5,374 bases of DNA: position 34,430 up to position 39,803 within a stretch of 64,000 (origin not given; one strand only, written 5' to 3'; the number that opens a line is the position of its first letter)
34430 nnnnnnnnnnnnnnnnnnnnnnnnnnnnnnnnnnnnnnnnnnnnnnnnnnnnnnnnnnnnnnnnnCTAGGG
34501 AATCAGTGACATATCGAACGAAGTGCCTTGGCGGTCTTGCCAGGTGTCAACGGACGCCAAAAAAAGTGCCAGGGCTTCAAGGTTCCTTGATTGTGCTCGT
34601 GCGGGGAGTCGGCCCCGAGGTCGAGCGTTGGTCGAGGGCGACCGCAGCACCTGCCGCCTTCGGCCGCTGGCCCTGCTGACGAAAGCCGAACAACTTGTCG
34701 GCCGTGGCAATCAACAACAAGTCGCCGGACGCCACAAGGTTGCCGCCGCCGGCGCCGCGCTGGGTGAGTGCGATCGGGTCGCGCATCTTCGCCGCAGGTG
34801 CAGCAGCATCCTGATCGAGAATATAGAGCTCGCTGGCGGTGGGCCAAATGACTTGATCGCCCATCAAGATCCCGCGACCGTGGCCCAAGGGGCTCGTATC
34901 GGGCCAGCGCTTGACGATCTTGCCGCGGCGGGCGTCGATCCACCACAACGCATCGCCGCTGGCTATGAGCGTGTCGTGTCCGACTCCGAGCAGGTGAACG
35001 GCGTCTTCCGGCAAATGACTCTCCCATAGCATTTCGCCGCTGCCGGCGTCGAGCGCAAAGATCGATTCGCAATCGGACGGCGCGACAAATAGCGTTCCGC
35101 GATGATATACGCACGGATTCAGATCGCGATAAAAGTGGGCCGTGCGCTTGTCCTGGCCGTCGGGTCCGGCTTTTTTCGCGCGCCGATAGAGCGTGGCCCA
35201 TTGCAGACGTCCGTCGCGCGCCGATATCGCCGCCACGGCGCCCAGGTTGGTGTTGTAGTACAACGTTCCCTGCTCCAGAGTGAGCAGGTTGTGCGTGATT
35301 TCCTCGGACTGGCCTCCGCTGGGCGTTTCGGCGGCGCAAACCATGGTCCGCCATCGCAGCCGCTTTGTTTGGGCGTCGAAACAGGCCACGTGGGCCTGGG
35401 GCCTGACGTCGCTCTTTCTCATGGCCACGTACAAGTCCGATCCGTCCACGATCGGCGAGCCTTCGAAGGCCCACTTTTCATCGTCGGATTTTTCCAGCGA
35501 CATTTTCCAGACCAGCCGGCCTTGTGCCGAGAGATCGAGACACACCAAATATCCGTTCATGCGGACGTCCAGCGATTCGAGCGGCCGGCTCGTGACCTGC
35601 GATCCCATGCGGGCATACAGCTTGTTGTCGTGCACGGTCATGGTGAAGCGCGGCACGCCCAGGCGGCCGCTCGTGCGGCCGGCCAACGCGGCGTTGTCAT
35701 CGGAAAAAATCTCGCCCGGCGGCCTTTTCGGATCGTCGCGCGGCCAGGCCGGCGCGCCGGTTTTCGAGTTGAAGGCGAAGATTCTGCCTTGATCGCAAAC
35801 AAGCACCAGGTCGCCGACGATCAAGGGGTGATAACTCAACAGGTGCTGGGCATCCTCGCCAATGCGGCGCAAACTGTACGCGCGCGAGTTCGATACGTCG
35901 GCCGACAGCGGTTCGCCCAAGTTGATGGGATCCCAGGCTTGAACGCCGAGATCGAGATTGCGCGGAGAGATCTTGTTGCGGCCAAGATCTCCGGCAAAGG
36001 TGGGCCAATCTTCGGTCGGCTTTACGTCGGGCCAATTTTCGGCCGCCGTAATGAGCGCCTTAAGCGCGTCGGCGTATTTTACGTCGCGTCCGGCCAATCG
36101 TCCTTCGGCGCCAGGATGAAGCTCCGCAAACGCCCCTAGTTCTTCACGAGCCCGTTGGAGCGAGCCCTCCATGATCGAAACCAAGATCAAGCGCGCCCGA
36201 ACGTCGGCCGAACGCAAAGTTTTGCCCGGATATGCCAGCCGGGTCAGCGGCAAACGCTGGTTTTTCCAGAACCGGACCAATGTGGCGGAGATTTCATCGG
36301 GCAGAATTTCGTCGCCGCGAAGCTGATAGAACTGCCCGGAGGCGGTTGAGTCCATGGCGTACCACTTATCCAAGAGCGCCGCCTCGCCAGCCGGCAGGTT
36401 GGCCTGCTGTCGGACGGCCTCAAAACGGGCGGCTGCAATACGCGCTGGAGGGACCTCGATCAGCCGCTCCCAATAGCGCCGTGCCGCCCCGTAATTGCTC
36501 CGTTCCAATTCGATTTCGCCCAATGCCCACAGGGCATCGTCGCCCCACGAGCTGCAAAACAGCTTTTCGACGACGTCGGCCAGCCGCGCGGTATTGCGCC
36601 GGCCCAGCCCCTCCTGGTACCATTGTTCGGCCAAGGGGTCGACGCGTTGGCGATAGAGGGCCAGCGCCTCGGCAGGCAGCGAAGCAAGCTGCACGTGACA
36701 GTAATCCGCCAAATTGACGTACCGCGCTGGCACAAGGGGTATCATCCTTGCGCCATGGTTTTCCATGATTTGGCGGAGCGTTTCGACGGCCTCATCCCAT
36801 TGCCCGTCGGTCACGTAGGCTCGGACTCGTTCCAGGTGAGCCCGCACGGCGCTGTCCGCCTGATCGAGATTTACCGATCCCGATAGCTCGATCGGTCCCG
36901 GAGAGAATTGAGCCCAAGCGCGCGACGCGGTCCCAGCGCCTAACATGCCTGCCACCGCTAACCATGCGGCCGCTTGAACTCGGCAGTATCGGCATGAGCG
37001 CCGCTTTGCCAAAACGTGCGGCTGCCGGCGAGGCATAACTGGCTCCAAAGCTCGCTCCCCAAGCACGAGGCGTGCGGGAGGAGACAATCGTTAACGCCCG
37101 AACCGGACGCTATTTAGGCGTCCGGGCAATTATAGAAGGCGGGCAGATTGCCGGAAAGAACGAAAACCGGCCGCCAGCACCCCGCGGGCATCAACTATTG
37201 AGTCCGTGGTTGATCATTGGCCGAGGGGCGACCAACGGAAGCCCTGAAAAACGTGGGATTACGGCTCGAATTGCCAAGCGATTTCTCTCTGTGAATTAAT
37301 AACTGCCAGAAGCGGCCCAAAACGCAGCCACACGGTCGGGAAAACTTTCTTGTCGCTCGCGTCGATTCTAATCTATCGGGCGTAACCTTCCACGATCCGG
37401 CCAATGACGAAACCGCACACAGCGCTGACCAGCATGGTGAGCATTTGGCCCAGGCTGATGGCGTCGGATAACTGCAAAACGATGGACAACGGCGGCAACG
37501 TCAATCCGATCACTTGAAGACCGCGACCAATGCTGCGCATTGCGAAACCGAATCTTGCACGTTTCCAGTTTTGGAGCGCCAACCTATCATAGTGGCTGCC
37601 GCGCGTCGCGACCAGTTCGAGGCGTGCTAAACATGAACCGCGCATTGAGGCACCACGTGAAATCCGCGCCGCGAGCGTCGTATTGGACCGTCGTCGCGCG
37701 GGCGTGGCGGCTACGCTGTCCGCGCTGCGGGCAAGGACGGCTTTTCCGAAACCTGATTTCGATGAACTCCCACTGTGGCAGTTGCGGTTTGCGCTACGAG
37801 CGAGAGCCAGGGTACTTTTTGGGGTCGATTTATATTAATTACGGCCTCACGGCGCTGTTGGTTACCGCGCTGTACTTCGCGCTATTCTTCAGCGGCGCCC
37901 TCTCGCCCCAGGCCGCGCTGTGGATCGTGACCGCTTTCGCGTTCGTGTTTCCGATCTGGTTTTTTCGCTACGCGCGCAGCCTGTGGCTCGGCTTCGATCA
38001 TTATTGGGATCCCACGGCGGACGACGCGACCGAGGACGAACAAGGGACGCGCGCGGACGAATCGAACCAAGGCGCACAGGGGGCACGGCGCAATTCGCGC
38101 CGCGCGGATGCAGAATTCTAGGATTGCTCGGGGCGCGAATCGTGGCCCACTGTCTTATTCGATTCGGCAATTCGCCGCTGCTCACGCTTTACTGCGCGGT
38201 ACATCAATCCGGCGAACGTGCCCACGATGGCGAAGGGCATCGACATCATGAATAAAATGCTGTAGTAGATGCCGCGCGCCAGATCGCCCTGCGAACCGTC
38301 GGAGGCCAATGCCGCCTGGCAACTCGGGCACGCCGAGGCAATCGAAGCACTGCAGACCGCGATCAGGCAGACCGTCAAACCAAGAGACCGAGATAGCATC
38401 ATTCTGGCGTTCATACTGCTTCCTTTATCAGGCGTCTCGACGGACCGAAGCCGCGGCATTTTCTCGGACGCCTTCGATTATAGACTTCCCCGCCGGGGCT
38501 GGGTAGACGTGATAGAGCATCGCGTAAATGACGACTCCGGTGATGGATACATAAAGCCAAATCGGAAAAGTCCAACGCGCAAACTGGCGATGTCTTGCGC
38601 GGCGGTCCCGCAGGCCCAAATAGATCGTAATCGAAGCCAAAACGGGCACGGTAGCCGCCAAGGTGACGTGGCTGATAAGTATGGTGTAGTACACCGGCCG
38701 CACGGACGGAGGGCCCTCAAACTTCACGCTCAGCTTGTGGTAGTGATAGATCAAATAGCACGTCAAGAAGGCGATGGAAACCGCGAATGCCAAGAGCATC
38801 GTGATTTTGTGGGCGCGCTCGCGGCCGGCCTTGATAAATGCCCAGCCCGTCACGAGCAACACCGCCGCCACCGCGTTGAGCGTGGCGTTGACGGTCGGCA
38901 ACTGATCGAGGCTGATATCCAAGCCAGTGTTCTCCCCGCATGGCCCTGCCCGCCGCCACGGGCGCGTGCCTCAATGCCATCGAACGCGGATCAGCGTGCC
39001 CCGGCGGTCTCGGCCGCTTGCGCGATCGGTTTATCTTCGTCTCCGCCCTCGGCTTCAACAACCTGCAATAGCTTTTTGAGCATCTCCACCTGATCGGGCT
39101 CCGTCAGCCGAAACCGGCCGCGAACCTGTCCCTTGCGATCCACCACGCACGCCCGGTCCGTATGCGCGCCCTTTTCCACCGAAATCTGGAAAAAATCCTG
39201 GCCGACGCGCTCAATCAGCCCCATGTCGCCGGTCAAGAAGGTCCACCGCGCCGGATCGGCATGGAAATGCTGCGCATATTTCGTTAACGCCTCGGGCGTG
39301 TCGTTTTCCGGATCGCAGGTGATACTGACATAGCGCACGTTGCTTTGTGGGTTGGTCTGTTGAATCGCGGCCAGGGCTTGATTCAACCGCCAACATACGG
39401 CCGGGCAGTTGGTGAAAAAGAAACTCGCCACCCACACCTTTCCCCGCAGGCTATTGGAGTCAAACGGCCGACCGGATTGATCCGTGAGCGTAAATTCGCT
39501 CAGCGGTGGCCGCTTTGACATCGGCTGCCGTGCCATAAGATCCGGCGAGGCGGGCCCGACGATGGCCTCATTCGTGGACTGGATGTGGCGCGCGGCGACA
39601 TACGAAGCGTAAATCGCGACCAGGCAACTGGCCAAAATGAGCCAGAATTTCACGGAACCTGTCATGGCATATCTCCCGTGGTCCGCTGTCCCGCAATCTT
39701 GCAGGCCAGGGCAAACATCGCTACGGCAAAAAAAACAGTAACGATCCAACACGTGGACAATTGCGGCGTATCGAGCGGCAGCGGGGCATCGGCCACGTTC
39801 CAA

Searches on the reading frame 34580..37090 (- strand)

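Call 82: search_protein_families(library=pfam, proteins=[window:34580-37090:-], max_evalue=0.00001)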
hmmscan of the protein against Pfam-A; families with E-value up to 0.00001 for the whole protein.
window:34580-37090:- (837 aa): 2 families
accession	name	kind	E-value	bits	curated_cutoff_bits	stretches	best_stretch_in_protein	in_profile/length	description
PF13360.13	PQQ_2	-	9.8e-21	74.9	27.6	1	514-641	4-106/233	Outer membrane protein assembly factor BamB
PF01011.28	PQQ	-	2.6e-10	40.1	26.7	0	414-588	45-212/595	Glucose/ethanol/alcohol dehydrogenase, beta-propeller domain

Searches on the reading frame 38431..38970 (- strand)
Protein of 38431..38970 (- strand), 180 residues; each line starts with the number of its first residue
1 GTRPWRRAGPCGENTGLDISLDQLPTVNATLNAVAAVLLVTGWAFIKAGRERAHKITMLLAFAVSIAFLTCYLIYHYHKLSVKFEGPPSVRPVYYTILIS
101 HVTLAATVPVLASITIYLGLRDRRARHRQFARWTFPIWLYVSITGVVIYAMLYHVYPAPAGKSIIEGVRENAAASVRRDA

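Call 82: search_protein_families(library=pfam, proteins=[window:38431-38970:-], max_evalue=0.00001)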
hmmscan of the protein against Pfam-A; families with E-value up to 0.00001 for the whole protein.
window:38431-38970:- (180 aa): 1 family
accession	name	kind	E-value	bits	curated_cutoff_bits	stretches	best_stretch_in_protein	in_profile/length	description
PF04238.17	DUF420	-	1.9e-43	148.3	30.5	1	24-152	1-130/130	Protein of unknown function (DUF420)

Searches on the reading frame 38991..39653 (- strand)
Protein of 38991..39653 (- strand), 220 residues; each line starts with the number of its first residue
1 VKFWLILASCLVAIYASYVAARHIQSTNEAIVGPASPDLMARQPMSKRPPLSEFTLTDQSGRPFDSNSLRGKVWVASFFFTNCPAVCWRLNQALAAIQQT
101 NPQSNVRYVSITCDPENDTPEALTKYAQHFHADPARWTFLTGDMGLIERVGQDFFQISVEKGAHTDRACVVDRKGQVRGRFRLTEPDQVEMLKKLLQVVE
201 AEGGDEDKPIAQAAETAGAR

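Call 82: search_protein_families(library=pfam, proteins=[window:38991-39653:-], max_evalue=0.00001)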
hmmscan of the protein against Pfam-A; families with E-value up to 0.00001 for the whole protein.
window:38991-39653:- (220 aa): 1 family
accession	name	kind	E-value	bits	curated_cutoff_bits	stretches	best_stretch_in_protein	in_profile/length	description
PF02630.20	SCO1-SenC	-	1.1e-24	87.4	22.8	1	52-172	2-120/134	SCO1/SenC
